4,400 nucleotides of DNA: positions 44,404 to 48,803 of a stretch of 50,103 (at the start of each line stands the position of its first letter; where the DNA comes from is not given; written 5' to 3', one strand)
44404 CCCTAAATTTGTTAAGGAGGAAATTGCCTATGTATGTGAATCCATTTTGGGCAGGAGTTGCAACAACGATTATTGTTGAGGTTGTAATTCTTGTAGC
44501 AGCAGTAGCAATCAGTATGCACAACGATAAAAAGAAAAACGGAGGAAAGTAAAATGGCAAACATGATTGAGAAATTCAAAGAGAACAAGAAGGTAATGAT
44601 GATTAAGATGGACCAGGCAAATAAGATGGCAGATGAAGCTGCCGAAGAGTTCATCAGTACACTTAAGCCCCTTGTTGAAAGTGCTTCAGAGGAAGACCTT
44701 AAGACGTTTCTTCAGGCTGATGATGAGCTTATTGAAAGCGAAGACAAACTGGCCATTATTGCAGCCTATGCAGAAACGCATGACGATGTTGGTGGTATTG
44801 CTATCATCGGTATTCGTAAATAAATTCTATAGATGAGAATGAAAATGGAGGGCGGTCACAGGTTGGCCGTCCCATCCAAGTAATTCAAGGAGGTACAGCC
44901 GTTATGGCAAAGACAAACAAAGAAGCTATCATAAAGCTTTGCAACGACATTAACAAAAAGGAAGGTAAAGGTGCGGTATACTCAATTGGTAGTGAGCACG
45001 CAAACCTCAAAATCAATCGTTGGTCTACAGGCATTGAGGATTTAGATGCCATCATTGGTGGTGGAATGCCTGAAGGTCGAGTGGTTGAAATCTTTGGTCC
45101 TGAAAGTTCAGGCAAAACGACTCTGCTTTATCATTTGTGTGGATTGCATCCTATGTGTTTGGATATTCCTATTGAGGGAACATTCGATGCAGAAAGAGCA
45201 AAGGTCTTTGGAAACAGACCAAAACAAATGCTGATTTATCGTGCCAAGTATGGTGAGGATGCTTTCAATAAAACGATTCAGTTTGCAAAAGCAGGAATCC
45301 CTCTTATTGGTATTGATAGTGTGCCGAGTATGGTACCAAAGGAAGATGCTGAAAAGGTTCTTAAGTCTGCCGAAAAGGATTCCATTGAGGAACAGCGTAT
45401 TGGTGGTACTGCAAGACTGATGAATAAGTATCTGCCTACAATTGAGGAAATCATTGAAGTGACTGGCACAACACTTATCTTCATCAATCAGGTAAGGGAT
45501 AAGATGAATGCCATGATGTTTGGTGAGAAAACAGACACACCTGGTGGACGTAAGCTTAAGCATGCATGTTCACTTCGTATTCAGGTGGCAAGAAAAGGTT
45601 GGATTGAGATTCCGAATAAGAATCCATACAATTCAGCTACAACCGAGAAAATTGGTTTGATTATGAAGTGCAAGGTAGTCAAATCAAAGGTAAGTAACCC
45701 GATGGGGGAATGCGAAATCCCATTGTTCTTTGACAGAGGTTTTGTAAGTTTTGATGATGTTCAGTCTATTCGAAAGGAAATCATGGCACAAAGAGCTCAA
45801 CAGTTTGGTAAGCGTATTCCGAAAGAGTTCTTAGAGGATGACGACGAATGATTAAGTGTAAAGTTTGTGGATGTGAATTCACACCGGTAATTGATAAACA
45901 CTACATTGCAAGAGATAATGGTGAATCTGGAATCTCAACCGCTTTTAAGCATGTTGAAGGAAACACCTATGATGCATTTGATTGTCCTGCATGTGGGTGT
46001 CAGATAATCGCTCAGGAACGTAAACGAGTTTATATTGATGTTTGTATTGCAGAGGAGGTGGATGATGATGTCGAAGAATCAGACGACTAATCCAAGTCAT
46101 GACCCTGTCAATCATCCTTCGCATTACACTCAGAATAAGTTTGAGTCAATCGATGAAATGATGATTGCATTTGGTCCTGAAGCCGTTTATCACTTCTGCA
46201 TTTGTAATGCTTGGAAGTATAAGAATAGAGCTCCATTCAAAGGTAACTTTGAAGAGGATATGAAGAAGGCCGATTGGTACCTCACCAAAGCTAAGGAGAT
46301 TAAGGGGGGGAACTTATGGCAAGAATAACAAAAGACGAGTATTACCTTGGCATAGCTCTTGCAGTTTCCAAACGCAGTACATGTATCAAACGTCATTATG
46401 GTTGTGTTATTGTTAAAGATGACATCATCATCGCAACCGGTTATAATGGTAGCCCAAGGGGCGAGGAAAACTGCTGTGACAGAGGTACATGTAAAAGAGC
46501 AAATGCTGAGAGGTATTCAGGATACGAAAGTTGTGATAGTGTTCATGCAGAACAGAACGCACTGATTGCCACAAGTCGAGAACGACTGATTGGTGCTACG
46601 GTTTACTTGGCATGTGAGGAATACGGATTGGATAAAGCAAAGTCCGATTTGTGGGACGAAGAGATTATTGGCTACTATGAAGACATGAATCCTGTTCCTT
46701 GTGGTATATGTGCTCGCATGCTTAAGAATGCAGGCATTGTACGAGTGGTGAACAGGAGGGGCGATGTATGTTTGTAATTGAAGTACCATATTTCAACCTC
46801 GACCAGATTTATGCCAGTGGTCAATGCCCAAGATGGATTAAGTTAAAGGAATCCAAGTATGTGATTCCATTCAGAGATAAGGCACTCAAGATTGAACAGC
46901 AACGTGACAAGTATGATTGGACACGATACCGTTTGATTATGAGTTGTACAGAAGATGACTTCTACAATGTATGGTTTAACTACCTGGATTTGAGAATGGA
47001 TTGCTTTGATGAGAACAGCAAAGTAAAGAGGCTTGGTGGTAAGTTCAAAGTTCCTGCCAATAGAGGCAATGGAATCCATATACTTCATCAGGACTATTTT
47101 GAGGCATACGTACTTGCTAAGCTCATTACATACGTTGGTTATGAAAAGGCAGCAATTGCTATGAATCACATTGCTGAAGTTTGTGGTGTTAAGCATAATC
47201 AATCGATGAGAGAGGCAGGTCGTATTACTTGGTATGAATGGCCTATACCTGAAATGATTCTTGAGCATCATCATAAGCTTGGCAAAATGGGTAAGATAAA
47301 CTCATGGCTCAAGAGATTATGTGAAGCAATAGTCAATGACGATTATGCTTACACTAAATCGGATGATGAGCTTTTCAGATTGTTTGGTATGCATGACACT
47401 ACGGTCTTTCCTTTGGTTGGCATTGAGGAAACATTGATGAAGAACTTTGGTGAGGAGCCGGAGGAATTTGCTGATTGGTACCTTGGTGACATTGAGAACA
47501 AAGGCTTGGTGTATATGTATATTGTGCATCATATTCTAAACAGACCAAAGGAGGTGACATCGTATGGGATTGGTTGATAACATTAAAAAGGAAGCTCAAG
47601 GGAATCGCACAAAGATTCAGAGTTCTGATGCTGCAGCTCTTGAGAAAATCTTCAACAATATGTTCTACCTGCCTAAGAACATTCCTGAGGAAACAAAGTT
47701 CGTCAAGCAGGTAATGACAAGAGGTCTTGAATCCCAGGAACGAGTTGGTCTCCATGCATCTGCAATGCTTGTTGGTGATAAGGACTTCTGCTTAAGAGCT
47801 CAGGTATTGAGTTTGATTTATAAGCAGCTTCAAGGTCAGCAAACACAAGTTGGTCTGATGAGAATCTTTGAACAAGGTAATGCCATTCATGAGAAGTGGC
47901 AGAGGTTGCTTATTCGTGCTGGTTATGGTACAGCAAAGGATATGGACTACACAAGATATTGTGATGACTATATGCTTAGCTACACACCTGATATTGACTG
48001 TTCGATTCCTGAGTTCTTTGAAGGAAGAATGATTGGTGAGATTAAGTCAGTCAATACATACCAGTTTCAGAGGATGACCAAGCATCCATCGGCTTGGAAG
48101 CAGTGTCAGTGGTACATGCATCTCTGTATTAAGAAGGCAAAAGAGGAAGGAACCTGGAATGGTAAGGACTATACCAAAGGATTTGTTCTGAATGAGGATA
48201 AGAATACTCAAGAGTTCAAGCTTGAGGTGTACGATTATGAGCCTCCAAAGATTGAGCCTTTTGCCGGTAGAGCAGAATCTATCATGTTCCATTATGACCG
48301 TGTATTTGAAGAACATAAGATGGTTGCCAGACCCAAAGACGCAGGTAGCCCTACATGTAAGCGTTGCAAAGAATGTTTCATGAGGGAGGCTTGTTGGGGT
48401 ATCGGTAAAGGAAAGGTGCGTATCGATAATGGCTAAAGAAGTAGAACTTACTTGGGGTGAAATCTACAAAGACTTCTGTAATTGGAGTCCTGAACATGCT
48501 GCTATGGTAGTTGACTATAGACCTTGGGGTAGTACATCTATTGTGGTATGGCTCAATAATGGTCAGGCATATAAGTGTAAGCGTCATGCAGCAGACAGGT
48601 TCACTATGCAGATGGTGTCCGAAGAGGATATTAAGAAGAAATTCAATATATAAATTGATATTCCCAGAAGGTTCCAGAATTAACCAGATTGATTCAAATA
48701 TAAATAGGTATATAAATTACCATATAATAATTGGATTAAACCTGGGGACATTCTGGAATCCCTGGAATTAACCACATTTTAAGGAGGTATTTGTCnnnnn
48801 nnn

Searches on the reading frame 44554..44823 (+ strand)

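Call 41: search_protein_families(library=pfam, max_evalue=0.01, proteins=[window:44554-44823:+])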
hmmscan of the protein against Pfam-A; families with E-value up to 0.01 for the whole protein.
window:44554-44823:+ (89 aa): 0 families

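Call 53: search_protein_families(library=phrogs, max_evalue=0.01, proteins=[window:44554-44823:+])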
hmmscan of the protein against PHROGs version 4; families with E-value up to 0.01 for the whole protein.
window:44554-44823:+ (89 aa): 1 family
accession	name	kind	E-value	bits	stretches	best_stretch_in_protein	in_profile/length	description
phrog_231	-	DNA, RNA and nucleotide metabolism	0.00045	21.5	1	9-79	51-118/142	UvsY-like recombination mediator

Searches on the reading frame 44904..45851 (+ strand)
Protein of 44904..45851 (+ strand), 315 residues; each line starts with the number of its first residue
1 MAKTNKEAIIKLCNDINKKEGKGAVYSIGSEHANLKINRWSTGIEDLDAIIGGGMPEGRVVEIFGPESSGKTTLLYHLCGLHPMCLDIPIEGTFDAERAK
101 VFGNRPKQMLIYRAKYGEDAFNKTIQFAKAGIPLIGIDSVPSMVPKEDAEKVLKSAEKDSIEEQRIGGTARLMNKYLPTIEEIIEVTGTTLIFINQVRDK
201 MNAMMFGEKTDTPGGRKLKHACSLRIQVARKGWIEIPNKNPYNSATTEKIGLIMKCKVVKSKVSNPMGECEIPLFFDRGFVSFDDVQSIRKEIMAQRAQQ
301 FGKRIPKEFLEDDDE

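Call 39: find_encoding_contigs(protein=window:44904-45851:+, flank=10000, max_places=1)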
Protein window:44904-45851:+ (315 aa): no gene with exactly this product is on record in the collection.

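Call 41: search_protein_families(library=pfam, max_evalue=0.01, proteins=[window:44904-45851:+])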
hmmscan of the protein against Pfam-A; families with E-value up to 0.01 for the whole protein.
window:44904-45851:+ (315 aa): 5 families
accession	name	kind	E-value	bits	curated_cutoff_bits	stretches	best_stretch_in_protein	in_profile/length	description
PF00154.27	RecA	-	3.9e-45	154.8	27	1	12-280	6-261/262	recA bacterial DNA recombination protein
PF08423.17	Rad51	-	7.1e-09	35.7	22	1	39-81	7-49/244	Rad51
PF06745.19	ATPase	-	1.2e-07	31.8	26.6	1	41-74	2-35/231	KaiC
PF13481.12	AAA_25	-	0.0007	19.7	27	1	34-79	9-54/195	AAA domain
PF00005.33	ABC_tran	-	0.00096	20.2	25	1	55-102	8-50/137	ABC transporter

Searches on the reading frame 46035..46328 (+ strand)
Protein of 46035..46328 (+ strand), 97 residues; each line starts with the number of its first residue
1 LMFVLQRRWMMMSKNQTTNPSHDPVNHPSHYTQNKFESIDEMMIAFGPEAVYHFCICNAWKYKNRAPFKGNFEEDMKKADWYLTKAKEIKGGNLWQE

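Call 41: search_protein_families(library=pfam, max_evalue=0.01, proteins=[window:46035-46328:+])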
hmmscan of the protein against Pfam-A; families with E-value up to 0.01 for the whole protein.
window:46035-46328:+ (97 aa): 1 family
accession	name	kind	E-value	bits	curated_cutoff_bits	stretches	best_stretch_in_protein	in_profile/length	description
PF11753.13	DUF3310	-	5.1e-16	58.9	24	1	25-83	1-59/60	Protein of unknwon function (DUF3310)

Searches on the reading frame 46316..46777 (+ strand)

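Call 41: search_protein_families(library=pfam, max_evalue=0.01, proteins=[window:46316-46777:+])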
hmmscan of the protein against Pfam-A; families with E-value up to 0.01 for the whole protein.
window:46316-46777:+ (153 aa): 2 families
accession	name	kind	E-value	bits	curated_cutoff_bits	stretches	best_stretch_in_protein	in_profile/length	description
PF00383.29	dCMP_cyt_deam_1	-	1.6e-16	60.4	25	1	5-145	2-99/102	Cytidine and deoxycytidylate deaminase zinc-binding region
PF14437.12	MafB19-deam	-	1.9e-07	31.5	27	1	7-146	4-99/142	MafB19-like deaminase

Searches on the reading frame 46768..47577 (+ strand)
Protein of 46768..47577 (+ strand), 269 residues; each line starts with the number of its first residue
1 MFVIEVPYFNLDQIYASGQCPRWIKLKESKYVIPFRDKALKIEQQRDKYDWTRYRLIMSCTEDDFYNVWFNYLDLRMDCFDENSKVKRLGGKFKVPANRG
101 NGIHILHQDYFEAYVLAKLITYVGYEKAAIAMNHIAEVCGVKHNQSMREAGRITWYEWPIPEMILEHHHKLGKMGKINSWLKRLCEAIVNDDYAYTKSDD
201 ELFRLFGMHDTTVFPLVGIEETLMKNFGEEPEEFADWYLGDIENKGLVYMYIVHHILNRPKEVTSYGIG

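Call 41: search_protein_families(library=pfam, max_evalue=0.01, proteins=[window:46768-47577:+])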
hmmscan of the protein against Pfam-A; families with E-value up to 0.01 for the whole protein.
window:46768-47577:+ (269 aa): 1 family
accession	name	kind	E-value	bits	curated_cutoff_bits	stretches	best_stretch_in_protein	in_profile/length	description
PF07934.18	OGG_N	-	1.4e-12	48.2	23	1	8-113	8-114/115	8-oxoguanine DNA glycosylase, N-terminal domain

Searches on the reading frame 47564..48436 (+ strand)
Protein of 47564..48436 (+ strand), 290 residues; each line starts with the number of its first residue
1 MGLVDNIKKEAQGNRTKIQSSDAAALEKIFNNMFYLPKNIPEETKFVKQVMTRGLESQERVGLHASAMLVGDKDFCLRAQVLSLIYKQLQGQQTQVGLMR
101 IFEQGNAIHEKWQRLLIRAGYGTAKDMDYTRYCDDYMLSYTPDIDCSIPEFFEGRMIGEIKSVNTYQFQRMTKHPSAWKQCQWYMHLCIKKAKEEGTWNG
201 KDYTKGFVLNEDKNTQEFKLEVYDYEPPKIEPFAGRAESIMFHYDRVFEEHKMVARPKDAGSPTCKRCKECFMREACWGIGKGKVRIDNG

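Call 13: search_protein_families(library=phrogs, proteins=[window:47564-48436:+])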
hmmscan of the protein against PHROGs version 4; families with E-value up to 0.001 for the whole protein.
window:47564-48436:+ (290 aa): 3 families
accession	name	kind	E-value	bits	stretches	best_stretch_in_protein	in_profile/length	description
phrog_1706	-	DNA, RNA and nucleotide metabolism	5.9e-16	59.8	1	74-285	56-250/293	CRISPR/Cas system associated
phrog_1990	-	DNA, RNA and nucleotide metabolism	1.2e-14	55.4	1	57-279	30-237/290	Cas4-domain exonuclease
phrog_2506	-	DNA, RNA and nucleotide metabolism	2e-06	28.2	1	61-283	92-339/342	exonuclease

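Call 41: search_protein_families(library=pfam, max_evalue=0.01, proteins=[window:47564-48436:+])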
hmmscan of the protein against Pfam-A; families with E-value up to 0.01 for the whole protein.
window:47564-48436:+ (290 aa): 0 families

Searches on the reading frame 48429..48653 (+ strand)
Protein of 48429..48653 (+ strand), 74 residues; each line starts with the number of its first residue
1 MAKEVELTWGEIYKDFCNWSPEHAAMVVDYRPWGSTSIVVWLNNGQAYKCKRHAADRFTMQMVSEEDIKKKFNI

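Call 13: search_protein_families(library=phrogs, proteins=[window:48429-48653:+])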
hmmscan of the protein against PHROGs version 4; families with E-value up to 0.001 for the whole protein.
window:48429-48653:+ (74 aa): 1 family
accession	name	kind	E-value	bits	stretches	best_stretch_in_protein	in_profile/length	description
phrog_34912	-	unknown function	2.7e-07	31.6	1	6-46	6-46/62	-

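Call 41: search_protein_families(library=pfam, max_evalue=0.01, proteins=[window:48429-48653:+])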
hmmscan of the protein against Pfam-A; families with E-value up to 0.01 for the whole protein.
window:48429-48653:+ (74 aa): 0 families

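Call 59: search_protein_families(library=pfam, max_evalue=1, proteins=[window:48429-48653:+])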
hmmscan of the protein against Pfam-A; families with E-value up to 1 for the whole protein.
window:48429-48653:+ (74 aa): 0 families
